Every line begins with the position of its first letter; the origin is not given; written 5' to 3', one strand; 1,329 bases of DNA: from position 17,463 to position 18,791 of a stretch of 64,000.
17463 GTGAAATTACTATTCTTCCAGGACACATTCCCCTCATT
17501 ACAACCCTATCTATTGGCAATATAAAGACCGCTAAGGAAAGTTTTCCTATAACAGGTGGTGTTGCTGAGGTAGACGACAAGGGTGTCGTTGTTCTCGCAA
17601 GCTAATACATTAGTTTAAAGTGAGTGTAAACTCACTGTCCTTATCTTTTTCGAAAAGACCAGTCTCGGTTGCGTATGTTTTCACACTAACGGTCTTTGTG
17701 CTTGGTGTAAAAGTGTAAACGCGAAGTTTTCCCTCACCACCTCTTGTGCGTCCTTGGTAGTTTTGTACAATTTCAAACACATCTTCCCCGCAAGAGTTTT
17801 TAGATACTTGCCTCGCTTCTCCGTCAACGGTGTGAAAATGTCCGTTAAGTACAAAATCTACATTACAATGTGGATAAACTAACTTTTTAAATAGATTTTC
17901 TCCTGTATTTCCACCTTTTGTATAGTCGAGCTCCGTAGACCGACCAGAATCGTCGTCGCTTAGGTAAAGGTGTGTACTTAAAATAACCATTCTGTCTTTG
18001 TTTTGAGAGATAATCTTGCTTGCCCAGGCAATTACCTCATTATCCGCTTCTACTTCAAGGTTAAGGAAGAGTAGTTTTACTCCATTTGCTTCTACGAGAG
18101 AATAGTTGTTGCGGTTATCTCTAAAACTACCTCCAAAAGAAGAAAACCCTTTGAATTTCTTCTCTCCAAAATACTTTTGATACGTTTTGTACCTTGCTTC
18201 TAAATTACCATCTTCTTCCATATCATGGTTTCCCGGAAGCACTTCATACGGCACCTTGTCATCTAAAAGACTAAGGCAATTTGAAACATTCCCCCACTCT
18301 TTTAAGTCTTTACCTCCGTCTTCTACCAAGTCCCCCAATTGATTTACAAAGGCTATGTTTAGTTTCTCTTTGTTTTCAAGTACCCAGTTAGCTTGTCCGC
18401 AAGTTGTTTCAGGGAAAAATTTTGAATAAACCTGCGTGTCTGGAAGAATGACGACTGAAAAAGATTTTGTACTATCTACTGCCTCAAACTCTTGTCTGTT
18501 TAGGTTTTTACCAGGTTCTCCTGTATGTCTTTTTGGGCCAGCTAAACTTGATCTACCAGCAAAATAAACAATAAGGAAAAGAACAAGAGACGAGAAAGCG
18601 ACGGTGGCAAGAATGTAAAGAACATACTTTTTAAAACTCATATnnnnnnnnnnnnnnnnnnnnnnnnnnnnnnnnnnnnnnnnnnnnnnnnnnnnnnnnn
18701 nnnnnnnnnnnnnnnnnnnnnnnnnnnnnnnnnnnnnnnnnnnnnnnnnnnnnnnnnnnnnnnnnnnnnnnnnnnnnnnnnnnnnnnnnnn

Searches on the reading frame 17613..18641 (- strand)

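Call 77: search_protein_families(library=pfam, max_evalue=0.001, proteins=[window:17613-18641:-])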
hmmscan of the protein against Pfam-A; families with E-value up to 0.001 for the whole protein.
window:17613-18641:- (343 aa): 1 family
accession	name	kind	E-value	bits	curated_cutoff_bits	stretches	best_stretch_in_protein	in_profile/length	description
PF00149.33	Metallophos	-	1.4e-10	42.3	21.5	1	90-271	25-190/191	Calcineurin-like phosphoesterase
